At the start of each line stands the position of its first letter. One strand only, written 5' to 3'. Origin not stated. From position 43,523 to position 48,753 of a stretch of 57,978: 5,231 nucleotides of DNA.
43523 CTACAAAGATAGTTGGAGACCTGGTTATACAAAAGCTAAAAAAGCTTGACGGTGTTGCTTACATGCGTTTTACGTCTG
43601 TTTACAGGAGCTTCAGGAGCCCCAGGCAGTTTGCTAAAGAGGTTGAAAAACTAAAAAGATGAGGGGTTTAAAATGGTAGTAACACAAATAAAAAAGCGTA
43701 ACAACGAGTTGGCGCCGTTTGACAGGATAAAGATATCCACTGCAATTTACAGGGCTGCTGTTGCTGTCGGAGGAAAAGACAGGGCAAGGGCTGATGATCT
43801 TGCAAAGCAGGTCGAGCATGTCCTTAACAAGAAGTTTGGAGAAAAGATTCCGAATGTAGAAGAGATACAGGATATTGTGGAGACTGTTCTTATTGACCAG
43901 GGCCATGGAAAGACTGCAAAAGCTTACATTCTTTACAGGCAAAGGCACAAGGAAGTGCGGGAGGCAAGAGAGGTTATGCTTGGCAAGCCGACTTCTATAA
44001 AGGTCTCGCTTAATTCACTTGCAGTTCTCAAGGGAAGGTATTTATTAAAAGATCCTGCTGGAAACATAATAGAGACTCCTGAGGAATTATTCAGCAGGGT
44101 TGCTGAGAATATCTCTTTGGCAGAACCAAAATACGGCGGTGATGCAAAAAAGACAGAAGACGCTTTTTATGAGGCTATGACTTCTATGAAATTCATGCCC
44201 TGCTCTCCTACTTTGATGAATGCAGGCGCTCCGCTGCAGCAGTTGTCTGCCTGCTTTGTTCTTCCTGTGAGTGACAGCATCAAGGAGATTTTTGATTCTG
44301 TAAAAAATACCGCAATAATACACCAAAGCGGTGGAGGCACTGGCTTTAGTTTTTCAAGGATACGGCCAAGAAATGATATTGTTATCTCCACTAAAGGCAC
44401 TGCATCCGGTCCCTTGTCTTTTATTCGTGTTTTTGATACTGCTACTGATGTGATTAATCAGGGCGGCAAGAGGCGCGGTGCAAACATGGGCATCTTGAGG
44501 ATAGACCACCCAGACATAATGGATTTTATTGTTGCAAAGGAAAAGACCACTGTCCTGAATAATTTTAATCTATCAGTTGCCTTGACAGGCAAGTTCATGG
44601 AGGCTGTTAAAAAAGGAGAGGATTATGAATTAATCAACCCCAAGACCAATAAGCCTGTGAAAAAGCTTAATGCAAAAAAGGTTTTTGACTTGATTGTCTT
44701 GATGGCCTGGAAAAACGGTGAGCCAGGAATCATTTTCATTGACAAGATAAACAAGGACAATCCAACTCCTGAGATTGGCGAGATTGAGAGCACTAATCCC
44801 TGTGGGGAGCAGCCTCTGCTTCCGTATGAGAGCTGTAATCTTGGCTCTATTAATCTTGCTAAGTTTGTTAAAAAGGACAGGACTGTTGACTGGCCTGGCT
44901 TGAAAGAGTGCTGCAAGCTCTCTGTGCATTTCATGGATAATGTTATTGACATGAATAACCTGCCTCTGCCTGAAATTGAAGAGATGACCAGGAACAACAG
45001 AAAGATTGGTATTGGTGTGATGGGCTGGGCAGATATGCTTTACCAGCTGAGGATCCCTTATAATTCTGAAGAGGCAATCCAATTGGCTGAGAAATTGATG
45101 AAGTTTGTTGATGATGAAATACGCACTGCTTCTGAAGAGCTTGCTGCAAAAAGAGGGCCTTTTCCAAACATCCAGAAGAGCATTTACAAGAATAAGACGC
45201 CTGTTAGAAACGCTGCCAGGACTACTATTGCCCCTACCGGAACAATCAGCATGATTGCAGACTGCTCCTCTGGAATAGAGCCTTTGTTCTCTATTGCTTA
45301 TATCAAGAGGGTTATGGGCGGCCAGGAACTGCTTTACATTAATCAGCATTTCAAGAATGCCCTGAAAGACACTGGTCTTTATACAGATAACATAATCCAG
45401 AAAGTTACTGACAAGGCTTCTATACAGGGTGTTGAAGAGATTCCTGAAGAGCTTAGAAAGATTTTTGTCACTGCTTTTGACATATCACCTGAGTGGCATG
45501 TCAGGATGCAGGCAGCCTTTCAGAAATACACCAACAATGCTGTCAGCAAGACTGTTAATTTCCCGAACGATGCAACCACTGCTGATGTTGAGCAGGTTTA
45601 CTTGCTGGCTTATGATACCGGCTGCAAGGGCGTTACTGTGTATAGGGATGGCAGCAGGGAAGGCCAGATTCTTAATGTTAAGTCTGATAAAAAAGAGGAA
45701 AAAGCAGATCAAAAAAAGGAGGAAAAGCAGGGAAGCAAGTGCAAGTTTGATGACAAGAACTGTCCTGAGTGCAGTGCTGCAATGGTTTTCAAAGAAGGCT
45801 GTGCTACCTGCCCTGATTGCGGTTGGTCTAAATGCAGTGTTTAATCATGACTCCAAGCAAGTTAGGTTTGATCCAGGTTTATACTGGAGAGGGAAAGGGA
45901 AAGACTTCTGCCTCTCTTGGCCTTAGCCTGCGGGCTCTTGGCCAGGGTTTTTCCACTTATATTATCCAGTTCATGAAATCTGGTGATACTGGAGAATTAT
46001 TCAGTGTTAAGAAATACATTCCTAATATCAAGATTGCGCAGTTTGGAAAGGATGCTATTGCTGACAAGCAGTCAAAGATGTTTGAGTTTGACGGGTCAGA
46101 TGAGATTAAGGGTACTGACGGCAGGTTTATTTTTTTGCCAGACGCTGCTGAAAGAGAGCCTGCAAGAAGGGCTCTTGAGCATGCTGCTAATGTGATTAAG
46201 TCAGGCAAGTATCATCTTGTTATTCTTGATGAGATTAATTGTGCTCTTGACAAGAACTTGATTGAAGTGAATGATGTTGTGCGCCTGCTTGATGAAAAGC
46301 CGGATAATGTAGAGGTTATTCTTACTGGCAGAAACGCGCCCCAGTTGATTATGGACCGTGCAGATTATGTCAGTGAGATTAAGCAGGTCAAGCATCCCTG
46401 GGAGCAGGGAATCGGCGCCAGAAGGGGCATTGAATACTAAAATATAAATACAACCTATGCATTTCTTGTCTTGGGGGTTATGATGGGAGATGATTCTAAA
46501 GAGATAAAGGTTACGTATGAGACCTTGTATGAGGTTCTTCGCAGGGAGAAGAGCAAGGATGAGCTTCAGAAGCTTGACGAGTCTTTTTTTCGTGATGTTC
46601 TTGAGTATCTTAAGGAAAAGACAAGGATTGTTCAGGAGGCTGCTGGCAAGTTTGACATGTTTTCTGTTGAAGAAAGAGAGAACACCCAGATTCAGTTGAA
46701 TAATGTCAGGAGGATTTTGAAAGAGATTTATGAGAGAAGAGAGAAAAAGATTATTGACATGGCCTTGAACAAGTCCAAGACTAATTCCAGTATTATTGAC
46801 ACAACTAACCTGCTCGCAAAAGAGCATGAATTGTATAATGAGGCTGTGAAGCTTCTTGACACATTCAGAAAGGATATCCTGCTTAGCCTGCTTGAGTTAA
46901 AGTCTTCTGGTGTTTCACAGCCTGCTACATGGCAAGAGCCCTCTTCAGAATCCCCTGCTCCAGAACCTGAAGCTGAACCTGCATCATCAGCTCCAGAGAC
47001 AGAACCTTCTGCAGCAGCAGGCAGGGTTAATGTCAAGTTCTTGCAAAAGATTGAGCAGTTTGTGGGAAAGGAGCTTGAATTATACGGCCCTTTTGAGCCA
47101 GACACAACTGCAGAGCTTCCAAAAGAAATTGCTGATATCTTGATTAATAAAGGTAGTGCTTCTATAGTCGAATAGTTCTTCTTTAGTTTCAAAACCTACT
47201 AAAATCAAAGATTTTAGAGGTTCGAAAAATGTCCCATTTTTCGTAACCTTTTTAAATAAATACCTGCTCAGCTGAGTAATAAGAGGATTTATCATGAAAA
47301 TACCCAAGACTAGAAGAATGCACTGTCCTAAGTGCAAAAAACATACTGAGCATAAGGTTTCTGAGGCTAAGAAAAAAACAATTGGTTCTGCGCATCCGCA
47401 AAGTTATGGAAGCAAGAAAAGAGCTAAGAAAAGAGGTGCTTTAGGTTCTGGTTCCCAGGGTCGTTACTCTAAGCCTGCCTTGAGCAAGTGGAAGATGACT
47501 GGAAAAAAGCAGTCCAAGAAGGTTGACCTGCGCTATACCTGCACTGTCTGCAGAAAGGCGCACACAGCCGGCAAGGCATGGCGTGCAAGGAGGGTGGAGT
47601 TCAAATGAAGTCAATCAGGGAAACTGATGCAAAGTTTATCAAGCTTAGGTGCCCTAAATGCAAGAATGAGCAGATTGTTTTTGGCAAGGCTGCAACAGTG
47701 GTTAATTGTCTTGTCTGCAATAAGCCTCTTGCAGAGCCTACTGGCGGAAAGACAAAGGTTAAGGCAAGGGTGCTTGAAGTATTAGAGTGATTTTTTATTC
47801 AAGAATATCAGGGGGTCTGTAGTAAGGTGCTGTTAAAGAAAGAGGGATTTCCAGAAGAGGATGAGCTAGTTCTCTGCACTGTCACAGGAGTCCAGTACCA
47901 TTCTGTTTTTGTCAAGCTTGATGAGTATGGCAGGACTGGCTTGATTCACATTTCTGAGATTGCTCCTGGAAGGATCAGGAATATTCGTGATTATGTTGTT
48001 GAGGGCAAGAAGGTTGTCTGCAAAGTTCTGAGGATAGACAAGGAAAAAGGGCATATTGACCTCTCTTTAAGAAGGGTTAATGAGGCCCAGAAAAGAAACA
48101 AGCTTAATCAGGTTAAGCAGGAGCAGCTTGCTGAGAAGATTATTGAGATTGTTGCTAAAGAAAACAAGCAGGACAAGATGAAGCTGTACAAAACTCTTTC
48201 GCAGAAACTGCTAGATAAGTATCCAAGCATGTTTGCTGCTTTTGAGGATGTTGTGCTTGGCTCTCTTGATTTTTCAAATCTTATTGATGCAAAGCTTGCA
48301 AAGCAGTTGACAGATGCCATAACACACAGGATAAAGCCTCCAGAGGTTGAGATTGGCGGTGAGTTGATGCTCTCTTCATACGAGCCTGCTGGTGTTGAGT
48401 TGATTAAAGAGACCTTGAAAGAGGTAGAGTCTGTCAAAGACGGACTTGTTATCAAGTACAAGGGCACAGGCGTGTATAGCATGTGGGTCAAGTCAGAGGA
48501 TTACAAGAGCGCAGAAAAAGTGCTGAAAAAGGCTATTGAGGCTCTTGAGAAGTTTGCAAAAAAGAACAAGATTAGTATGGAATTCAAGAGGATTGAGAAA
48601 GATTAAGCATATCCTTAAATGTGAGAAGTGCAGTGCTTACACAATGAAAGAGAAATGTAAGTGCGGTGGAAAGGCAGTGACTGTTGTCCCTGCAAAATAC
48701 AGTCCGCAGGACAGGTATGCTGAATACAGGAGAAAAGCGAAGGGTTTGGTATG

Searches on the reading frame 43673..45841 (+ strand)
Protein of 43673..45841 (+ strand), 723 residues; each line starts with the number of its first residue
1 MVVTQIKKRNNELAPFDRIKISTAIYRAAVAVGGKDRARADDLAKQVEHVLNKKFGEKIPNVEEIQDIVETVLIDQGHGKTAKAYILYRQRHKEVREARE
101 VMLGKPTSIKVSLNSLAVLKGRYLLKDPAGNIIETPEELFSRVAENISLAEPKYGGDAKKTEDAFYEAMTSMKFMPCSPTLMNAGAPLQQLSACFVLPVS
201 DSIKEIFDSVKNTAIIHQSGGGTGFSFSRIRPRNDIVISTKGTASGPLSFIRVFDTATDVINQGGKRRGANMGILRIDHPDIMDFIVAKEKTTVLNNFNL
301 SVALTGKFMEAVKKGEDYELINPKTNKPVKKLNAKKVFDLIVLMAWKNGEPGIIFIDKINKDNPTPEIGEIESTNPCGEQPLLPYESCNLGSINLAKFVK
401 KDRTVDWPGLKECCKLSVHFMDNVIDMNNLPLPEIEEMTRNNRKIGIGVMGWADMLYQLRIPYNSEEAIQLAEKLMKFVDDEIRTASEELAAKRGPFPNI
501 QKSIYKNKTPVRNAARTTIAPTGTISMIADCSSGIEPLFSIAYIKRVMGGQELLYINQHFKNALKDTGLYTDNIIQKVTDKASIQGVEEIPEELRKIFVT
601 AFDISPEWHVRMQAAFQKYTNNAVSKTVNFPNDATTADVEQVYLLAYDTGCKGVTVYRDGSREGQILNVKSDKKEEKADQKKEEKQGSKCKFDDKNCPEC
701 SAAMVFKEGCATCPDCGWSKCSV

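Call 45: search_protein_families(library=pfam, proteins=[window:43673-45841:+], max_evalue=0.00001)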
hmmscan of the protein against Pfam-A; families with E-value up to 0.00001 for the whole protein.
window:43673-45841:+ (723 aa): 3 families
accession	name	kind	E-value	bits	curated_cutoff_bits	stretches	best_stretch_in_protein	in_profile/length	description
PF02867.20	Ribonuc_red_lgC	-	3.8e-143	478.3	23.9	2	192-508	1-347/523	Ribonucleotide reductase, barrel domain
PF00317.26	Ribonuc_red_lgN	-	6.4e-23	81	28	1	112-188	4-76/77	Ribonucleotide reductase, all-alpha domain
PF03477.21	ATP-cone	-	8.4e-22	78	25.8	1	5-94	2-88/88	ATP cone domain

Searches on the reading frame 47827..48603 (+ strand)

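Call 73: search_protein_families(library=pfam, proteins=[window:47827-48603:+], max_evalue=0.001)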
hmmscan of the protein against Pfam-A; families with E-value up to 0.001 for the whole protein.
window:47827-48603:+ (259 aa): 2 families
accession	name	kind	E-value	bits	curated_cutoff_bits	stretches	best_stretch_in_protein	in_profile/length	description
PF07541.17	EIF_2_alpha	-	1.6e-17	64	22.8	1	120-226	1-114/114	Eukaryotic translation initiation factor 2 alpha subunit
PF00575.29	S1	-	1e-11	45.5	22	1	9-82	2-74/74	S1 RNA binding domain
